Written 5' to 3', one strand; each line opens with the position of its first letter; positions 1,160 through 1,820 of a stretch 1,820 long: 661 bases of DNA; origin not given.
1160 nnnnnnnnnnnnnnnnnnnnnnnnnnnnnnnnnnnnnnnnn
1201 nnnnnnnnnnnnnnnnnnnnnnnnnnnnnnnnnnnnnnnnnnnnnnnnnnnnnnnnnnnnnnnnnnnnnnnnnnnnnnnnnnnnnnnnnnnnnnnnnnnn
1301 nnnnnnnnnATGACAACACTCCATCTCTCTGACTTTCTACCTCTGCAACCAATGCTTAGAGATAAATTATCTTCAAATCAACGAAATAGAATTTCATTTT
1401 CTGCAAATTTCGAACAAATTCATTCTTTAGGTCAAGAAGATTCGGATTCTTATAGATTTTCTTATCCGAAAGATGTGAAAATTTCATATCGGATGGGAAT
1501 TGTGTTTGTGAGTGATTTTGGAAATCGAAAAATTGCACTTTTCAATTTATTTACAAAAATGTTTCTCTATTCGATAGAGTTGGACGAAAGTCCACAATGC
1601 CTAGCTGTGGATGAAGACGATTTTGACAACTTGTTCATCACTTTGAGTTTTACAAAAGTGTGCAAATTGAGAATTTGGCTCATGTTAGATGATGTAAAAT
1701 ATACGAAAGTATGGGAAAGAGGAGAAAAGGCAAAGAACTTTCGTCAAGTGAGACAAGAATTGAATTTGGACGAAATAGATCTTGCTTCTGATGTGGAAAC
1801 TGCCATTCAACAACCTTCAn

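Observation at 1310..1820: Untracked edge ORF of at least 170 codons with NHL-like propeller motifs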

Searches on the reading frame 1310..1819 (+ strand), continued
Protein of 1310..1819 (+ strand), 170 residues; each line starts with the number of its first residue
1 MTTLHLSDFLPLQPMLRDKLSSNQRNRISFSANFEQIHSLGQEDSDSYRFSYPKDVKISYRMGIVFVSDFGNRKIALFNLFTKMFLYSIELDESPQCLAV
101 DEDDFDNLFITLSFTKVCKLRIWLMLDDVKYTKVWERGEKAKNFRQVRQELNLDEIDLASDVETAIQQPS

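Call 49: list_cluster_members(proteins=[P0024, P0050, P0035, P0052, P0061, P0070, P0079, P0094, P0107, P0126])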
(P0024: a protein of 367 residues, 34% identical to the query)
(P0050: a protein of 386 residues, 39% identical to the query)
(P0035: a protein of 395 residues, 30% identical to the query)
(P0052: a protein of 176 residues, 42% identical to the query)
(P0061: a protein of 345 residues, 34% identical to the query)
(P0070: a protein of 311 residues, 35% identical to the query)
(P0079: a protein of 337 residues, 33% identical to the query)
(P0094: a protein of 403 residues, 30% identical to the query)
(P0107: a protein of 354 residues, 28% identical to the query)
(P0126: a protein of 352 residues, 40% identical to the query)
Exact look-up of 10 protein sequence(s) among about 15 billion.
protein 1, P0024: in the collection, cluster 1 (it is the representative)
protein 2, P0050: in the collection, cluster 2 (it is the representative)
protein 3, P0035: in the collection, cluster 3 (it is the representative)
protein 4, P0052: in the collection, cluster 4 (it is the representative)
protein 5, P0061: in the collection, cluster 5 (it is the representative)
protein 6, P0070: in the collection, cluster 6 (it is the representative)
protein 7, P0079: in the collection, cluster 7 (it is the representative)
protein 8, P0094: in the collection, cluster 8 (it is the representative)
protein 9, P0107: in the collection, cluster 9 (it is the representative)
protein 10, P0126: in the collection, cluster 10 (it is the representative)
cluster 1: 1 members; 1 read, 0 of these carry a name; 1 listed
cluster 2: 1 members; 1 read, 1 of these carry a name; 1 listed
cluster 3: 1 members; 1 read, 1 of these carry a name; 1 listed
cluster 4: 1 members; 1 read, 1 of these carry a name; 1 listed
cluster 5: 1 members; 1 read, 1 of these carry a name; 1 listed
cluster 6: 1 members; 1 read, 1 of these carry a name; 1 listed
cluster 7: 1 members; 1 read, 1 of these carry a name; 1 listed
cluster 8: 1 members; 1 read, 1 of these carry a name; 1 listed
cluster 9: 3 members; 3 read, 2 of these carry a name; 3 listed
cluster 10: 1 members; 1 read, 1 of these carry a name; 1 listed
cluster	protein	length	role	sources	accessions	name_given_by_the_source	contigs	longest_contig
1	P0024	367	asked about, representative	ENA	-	-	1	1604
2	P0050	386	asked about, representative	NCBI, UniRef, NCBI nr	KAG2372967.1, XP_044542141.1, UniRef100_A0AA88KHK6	hypothetical protein C9374_012997 [Naegleria lovaniensis] | Uncharacterized protein n=1 Tax=Naegleria lovaniensis TaxID=51637 RepID=A0AA88KHK6_NAELO | uncharacterized protein C9374_012997 [Naegleria lovaniensis]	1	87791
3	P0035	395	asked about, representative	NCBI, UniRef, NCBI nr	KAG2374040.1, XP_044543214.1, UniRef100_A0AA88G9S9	hypothetical protein C9374_011119 [Naegleria lovaniensis] | NHL repeat domain-containing protein n=1 Tax=Naegleria lovaniensis TaxID=51637 ... | uncharacterized protein C9374_011119 [Naegleria lovaniensis]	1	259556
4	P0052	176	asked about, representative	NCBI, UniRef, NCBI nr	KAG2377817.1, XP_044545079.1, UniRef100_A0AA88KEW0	hypothetical protein C9374_008902 [Naegleria lovaniensis] | Uncharacterized protein n=1 Tax=Naegleria lovaniensis TaxID=51637 RepID=A0AA88KEW0_NAELO | uncharacterized protein C9374_008902 [Naegleria lovaniensis]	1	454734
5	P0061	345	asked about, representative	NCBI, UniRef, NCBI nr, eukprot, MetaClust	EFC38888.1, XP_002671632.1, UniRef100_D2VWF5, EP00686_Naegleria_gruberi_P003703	predicted protein [Naegleria gruberi] | Predicted protein n=1 Tax=Naegleria gruberi TaxID=5762 RepID=D2VWF5_NAEGR | uncharacterized protein NAEGRDRAFT_73362 [Naegleria gruberi]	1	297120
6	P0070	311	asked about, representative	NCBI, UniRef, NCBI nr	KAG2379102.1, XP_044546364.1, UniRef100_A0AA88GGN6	hypothetical protein C9374_007740 [Naegleria lovaniensis] | Uncharacterized protein n=1 Tax=Naegleria lovaniensis TaxID=51637 RepID=A0AA88GGN6_NAELO | uncharacterized protein C9374_007740 [Naegleria lovaniensis]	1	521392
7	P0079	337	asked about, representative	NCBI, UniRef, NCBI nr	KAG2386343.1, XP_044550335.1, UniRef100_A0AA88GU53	hypothetical protein C9374_002789 [Naegleria lovaniensis] | Uncharacterized protein n=1 Tax=Naegleria lovaniensis TaxID=51637 RepID=A0AA88GU53_NAELO | uncharacterized protein C9374_002789 [Naegleria lovaniensis]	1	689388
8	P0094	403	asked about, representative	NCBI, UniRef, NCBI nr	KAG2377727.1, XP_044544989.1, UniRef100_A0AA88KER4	hypothetical protein C9374_008812 [Naegleria lovaniensis] | Uncharacterized protein n=1 Tax=Naegleria lovaniensis TaxID=51637 RepID=A0AA88KER4_NAELO | uncharacterized protein C9374_008812 [Naegleria lovaniensis]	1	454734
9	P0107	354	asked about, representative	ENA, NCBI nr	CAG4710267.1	unnamed protein product [Naegleria fowleri]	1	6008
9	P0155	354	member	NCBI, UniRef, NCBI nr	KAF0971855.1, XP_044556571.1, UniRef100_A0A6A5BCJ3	hypothetical protein FDP41_010078 [Naegleria fowleri] | SMP-30/Gluconolactonase/LRE-like region domain-containing protein n=1 Tax=Naegleria ... | uncharacterized protein FDP41_010078 [Naegleria fowleri]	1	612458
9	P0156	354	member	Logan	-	-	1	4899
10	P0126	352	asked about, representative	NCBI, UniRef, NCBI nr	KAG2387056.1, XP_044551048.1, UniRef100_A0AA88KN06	hypothetical protein C9374_002091 [Naegleria lovaniensis] | Uncharacterized protein n=1 Tax=Naegleria lovaniensis TaxID=51637 RepID=A0AA88KN06_NAELO | uncharacterized protein C9374_002091 [Naegleria lovaniensis]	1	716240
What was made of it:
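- One N. fowleri paralogue is named an SGL-domain protein by UniRef (call 49).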

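Call 60: search_protein_families(library=pfam, proteins=[P0151], max_evalue=10)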
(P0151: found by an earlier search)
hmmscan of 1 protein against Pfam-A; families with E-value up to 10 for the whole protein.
P0151 (401 aa): 3 families
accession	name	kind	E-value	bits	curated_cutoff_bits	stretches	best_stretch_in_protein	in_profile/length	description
PF01436.27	NHL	-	4.2e-21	74.3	20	3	372-400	1-28/28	NHL repeat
PF17170.10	DUF5128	-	0.13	11.8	22.9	1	52-116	91-154/321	6-bladed beta-propeller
PF01731.26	Arylesterase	-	0.14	12.8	21.3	0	180-210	50-80/86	Arylesterase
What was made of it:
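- SGL and Str_synth give no hit, and Arylesterase reaches 12.8 bits against a cut-off of 21.3 (call 60).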

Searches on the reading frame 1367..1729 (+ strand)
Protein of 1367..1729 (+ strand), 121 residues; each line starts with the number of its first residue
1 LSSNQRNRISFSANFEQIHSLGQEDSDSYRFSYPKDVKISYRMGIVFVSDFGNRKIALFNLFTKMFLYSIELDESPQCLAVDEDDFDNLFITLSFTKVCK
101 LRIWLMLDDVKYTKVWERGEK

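Call 52: search_solved_structures(query=A2, max_evalue=0.01, show_alignments=2)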
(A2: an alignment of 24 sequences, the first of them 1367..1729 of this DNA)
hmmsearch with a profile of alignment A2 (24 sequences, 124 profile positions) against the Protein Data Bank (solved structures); distinct sequences matched with E-value up to 0.01: 28.
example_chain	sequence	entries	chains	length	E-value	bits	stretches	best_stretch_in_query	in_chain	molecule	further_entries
7qrx_A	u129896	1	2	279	6.7e-30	107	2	25-61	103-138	E3 ubiquitin-protein ligase TRIM71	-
9jur_A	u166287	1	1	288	8.6e-30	106.6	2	25-61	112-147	E3 ubiquitin-protein ligase TRIM71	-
8j72_A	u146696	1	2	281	1.6e-29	105.7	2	25-61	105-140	E3 ubiquitin-protein ligase TRIM71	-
6d69_A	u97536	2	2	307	1.1e-28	103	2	18-66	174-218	NHL Repeat Region of D. melanogaster Thin | Thin, isoform D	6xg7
6fpt_A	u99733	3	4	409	1.5e-24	89.7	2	25-61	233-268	E3 ubiquitin-protein ligase TRIM71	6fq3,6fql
7qrw_A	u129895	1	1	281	3.8e-19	72.2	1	25-80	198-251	Isoform 4 of Tripartite motif-containing protein 3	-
7qrv_A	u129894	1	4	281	4.9e-18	68.6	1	25-80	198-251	Tripartite motif-containing protein 2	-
7b96_A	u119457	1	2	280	5e-18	68.6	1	25-80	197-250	Isoform 2 of Tripartite motif-containing protein 2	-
7b2r_A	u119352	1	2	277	5.7e-18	68.4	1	25-80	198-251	Tripartite motif-containing protein 2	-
6g7w_A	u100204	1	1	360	3.8e-15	59.3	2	29-67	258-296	NHL repeat-containing protein 2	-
6gc1_A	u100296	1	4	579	4.1e-14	55.9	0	29-67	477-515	NHL repeat-containing protein 2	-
3fvz_A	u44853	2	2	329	9.1e-13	51.6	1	26-75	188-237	Peptidyl-glycine alpha-amidating monooxygenase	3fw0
4zlr_A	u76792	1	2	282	4.1e-11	46.3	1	27-65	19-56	Brain tumor protein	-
5ex7_A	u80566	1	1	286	4.4e-11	46.2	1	27-65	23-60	Brain tumor protein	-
5wm0_A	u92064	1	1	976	4.8e-11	46.1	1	27-75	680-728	Peptidyl-glycine alpha-amidating monooxygenase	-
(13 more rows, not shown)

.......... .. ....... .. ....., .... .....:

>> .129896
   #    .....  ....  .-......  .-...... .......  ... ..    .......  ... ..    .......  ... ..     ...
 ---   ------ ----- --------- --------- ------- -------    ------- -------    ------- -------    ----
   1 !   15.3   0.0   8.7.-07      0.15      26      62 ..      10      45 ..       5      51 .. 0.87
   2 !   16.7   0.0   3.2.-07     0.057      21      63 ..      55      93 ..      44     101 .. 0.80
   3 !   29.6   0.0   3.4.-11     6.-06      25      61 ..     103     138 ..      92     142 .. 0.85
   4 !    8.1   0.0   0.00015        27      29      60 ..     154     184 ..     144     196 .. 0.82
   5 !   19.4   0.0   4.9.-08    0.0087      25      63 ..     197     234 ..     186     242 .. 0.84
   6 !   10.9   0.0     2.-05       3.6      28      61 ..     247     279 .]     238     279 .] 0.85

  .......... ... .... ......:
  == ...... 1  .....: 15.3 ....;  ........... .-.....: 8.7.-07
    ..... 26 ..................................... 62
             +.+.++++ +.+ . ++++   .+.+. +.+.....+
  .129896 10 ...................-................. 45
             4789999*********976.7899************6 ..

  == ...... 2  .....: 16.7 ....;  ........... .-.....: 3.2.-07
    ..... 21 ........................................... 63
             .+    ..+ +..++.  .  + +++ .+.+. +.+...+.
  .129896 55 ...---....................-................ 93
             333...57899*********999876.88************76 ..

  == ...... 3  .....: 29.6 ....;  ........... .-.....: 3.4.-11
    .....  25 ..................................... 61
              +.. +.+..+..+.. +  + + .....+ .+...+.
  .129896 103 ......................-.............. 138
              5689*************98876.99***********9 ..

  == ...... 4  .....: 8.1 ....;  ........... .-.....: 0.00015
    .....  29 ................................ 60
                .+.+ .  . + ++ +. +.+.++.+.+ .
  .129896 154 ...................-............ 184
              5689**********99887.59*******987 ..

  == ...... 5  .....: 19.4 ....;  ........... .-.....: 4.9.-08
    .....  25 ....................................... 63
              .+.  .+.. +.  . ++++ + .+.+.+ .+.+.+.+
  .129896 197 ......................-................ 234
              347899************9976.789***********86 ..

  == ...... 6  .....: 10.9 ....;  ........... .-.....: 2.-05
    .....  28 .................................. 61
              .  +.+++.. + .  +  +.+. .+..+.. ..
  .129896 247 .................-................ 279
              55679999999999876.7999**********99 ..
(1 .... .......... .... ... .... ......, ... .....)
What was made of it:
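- On NHL repeat beta-propeller (Pfam PF01436): It aligns blade 1 to each of TRIM71's six blades (call 52).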

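Call 53: search_protein_families(library=pfam, alignment_id=A2, max_evalue=0.01)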
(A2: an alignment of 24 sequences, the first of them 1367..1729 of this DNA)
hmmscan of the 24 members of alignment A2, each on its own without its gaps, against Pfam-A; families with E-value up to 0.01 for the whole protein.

A. member 1, window:1367-1729:+ (121 aa): 0 families

B. families by the number of members that match (of 24 scanned): 2 families
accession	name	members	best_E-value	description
PF01436.27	NHL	8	7.3e-08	NHL repeat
PF17170.10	DUF5128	1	0.0006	6-bladed beta-propeller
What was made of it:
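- On NHL repeat beta-propeller (Pfam PF01436): 8 of 24 members' N-terminal segments hit Pfam NHL on their own (call 53).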
